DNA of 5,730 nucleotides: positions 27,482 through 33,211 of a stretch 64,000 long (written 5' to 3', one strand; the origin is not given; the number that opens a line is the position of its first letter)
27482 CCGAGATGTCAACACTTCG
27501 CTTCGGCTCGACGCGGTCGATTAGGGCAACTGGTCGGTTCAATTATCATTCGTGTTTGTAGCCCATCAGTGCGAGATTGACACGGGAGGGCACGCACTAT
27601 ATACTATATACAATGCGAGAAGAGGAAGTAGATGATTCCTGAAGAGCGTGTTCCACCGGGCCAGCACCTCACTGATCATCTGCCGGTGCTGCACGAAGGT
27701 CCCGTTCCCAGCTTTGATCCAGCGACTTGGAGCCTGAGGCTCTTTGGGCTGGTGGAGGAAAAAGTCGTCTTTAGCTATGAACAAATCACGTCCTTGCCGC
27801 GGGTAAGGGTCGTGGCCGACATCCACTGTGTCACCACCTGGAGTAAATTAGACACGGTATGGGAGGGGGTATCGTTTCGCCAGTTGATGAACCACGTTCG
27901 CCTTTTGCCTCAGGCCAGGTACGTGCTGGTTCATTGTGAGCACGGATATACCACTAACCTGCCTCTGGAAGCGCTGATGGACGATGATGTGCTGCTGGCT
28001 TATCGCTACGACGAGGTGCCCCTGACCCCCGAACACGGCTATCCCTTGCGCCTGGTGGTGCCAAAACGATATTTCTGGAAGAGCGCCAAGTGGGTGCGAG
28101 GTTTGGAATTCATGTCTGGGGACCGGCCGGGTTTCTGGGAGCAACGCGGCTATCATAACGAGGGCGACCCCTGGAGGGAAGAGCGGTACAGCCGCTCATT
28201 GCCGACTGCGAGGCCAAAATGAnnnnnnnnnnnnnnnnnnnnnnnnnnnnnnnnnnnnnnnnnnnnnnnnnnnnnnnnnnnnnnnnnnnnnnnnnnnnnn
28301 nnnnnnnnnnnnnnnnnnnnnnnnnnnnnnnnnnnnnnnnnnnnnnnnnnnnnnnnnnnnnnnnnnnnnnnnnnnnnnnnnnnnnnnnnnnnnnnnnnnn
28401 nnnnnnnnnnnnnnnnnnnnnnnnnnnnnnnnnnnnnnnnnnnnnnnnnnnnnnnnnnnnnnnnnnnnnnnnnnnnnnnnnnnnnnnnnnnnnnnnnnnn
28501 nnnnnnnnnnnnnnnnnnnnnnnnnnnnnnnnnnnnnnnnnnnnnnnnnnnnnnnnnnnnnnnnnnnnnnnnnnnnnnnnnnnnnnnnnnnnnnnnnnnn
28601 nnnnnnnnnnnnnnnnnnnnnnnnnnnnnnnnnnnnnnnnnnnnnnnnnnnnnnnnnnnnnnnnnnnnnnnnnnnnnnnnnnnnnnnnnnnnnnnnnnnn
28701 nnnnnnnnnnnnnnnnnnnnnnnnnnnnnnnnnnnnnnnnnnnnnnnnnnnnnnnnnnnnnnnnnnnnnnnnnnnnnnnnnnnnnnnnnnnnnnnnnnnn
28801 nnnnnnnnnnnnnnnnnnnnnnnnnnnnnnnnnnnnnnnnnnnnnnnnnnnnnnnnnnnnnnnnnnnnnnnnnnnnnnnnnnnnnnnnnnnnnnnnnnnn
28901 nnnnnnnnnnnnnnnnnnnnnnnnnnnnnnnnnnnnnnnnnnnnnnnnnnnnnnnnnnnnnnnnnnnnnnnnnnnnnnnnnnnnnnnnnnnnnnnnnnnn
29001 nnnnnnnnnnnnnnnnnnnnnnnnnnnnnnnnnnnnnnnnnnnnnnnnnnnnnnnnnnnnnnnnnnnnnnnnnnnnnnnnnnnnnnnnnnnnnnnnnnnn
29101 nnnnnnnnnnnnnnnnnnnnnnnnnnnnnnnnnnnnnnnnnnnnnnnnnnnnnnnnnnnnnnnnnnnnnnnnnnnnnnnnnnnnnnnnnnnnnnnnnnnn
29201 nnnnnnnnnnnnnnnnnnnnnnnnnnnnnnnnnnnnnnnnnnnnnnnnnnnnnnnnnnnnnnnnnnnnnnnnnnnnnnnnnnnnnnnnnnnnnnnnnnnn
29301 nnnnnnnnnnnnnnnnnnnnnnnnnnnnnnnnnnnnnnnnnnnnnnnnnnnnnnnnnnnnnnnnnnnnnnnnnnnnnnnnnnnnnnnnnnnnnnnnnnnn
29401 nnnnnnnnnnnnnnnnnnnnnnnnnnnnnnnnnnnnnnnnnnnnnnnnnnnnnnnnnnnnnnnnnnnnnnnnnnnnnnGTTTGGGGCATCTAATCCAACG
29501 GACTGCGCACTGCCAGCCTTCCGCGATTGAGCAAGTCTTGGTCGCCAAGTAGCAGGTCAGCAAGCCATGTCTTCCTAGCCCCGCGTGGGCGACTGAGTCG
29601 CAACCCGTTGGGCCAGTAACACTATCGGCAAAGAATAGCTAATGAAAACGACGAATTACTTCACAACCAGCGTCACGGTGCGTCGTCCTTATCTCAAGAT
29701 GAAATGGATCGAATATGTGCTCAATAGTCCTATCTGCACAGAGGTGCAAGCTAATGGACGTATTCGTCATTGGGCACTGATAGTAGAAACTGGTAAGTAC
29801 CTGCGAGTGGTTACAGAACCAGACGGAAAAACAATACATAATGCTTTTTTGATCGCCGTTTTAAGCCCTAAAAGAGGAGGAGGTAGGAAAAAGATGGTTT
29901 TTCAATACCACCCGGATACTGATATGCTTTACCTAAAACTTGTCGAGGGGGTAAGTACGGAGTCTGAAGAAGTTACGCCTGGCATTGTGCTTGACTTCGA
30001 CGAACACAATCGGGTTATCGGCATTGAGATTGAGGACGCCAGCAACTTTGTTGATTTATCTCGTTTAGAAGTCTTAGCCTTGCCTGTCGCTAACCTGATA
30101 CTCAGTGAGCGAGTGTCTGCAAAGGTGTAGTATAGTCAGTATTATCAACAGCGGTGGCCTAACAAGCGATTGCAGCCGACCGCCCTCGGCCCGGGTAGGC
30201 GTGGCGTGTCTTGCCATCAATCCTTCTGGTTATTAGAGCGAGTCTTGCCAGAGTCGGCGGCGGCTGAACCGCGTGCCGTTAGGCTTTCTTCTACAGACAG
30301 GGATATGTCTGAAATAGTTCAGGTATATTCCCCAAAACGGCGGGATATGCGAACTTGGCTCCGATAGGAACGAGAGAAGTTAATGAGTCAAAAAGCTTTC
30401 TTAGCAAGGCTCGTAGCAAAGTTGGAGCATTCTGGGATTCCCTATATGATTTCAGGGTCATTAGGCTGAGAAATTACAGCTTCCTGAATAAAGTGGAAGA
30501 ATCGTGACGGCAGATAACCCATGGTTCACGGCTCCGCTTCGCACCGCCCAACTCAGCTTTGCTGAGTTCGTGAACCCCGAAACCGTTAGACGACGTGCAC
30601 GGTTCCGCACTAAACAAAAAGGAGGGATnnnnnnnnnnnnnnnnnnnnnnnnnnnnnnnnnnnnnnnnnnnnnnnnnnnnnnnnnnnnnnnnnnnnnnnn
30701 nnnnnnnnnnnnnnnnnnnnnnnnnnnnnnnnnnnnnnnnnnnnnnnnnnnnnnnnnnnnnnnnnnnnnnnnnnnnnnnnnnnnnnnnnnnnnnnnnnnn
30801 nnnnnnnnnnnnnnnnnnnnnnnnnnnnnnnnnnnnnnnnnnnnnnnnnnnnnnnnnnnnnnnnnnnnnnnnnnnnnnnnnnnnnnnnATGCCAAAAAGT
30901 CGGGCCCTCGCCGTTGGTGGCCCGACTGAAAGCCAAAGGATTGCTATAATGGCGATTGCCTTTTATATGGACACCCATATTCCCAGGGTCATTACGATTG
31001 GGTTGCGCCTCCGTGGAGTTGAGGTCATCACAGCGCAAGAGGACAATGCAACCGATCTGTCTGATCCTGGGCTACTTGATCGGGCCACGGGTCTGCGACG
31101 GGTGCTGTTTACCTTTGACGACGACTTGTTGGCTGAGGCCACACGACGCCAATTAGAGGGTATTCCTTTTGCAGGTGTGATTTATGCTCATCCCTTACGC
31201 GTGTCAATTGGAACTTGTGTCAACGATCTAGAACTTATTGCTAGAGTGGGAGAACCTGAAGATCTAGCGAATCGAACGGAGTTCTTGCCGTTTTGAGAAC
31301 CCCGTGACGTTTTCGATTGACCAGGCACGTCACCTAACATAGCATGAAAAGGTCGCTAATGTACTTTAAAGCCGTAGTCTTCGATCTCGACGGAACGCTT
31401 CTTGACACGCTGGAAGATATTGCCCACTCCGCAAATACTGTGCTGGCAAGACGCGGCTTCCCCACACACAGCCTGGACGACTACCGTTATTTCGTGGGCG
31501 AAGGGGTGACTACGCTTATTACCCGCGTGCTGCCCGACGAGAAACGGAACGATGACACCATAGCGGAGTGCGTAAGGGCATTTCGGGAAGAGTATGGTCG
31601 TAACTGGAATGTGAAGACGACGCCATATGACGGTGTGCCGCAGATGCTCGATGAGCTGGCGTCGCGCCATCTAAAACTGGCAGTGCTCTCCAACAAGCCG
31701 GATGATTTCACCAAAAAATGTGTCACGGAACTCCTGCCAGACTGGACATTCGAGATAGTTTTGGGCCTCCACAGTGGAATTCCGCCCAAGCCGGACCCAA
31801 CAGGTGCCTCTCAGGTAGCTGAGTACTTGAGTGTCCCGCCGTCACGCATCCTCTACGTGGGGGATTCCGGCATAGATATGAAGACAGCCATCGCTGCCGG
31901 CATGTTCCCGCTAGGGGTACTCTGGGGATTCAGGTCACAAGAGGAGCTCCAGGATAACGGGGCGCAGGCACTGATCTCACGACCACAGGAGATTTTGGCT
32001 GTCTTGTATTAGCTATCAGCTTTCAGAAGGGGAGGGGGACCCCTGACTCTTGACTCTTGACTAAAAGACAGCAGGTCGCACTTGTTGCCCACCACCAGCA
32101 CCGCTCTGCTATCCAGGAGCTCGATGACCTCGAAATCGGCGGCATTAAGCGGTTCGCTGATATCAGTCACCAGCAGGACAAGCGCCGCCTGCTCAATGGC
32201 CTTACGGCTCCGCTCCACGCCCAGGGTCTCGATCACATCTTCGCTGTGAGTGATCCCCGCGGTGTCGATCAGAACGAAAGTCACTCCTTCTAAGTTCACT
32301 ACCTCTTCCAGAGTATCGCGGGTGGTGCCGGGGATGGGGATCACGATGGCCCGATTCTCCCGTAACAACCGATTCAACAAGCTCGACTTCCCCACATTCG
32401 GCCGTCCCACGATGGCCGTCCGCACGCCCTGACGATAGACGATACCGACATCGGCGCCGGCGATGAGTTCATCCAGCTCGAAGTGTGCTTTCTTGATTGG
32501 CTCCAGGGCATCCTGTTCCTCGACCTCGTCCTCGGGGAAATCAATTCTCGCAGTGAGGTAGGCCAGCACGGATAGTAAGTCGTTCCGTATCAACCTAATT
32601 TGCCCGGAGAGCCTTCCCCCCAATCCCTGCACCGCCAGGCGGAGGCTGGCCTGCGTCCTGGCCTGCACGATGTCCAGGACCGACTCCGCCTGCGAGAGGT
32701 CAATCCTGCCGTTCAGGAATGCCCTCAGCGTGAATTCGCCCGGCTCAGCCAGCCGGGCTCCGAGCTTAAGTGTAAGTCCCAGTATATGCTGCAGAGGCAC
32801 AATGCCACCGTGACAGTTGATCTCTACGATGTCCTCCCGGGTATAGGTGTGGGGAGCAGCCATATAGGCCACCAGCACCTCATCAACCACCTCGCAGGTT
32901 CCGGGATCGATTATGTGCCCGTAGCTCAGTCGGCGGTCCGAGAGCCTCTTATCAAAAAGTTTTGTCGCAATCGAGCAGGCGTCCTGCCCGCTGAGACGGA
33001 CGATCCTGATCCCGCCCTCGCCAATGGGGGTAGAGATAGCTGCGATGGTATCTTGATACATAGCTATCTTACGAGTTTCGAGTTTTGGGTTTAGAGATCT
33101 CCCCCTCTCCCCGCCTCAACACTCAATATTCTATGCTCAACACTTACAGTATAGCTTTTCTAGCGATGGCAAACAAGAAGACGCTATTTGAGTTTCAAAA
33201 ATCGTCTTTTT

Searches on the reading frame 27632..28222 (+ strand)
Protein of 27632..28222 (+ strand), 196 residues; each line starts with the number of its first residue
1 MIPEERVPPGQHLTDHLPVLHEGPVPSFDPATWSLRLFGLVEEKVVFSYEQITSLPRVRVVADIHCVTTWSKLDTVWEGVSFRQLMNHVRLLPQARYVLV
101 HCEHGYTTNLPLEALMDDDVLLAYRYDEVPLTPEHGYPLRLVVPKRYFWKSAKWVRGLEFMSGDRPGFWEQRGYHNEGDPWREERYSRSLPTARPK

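Call 26: search_protein_families(library=pfam, proteins=[window:27632-28222:+], max_evalue=0.001)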
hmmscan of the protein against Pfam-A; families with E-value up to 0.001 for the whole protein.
window:27632-28222:+ (196 aa): 1 family
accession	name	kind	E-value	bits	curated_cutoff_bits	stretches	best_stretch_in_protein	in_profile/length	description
PF00174.25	Oxidored_molyb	-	1.2e-44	152.3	24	1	23-169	2-169/169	Oxidoreductase molybdopterin binding domain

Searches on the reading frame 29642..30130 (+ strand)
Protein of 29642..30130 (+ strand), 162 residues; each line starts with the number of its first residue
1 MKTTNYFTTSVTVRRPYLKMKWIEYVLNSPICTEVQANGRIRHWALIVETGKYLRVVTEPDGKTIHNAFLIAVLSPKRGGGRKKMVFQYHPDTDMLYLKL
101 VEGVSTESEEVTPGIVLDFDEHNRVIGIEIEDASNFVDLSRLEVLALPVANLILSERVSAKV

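Call 26: search_protein_families(library=pfam, proteins=[window:29642-30130:+], max_evalue=0.001)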
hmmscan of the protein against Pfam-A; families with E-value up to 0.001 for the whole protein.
window:29642-30130:+ (162 aa): 1 family
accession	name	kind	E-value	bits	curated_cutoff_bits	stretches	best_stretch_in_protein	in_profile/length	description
PF10049.14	DUF2283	-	7.1e-17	61.8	23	1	88-134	3-49/49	Protein of unknown function (DUF2283)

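Call 58: search_protein_families(library=padloc, proteins=[window:29642-30130:+], max_evalue=0.00001)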
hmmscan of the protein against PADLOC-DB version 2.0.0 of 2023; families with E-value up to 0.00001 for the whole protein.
window:29642-30130:+ (162 aa): 0 families

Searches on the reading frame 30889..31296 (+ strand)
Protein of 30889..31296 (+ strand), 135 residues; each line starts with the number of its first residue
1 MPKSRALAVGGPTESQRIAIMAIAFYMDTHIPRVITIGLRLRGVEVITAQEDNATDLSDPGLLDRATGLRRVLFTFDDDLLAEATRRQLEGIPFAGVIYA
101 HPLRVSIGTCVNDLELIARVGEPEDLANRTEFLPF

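Call 26: search_protein_families(library=pfam, proteins=[window:30889-31296:+], max_evalue=0.001)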
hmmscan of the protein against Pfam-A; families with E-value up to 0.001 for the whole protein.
window:30889-31296:+ (135 aa): 1 family
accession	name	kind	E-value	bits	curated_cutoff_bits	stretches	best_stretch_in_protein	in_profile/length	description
PF18480.7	DUF5615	-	1.6e-06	28.3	23.8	1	25-98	3-73/110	Domain of unknown function (DUF5615)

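Call 58: search_protein_families(library=padloc, proteins=[window:30889-31296:+], max_evalue=0.00001)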
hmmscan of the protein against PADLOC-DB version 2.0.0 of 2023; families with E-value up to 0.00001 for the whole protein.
window:30889-31296:+ (135 aa): 0 families

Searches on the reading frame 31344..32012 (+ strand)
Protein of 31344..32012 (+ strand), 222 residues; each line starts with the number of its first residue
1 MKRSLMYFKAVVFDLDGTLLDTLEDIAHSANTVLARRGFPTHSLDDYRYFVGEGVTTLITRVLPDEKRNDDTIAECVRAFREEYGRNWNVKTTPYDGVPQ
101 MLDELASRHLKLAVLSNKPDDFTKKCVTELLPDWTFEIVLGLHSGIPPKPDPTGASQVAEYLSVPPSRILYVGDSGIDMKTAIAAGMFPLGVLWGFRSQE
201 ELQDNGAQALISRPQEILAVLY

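Call 26: search_protein_families(library=pfam, proteins=[window:31344-32012:+], max_evalue=0.001)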
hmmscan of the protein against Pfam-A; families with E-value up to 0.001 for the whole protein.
window:31344-32012:+ (222 aa): 5 families
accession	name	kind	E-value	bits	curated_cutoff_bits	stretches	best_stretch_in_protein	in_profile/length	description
PF13419.12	HAD_2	-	1.5e-33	116.8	23.8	1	11-188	1-174/178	Haloacid dehalogenase-like hydrolase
PF00702.32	Hydrolase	-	2.2e-23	84.1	26.4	1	8-186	1-191/191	haloacid dehalogenase-like hydrolase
PF12710.13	HAD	-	1e-06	29.8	27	1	11-180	1-186/189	haloacid dehalogenase-like hydrolase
PF13242.12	Hydrolase_like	-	2.1e-06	28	22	1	149-205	4-61/75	HAD-hyrolase-like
PF13344.12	Hydrolase_6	-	0.00071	20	27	0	91-128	12-49/101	Haloacid dehalogenase-like hydrolase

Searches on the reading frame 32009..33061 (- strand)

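Call 26: search_protein_families(library=pfam, proteins=[window:32009-33061:-], max_evalue=0.001)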
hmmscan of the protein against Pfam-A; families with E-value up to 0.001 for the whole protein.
window:32009-33061:- (350 aa): 6 families
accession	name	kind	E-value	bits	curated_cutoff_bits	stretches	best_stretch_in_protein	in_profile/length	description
PF10396.14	TrmE_N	-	7.7e-42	142.6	29.8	1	5-119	1-117/117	GTP-binding protein TrmE N-terminus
PF01926.29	MMR_HSR1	-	5.2e-27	94.6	21.9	1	215-327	2-113/113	50S ribosome-binding GTPase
PF12631.12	MnmE_helical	-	2.4e-23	83.8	40.1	1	122-278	1-97/211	MnmE helical domain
PF02421.24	FeoB_N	-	3.3e-07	30.4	27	1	214-303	2-90/156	Ferrous iron transport protein B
PF00350.29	Dynamin_N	-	4.1e-06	27.4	27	0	216-247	2-33/168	Dynamin family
PF00071.28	Ras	-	0.00066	19.7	21.6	0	216-332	3-118/162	Ras family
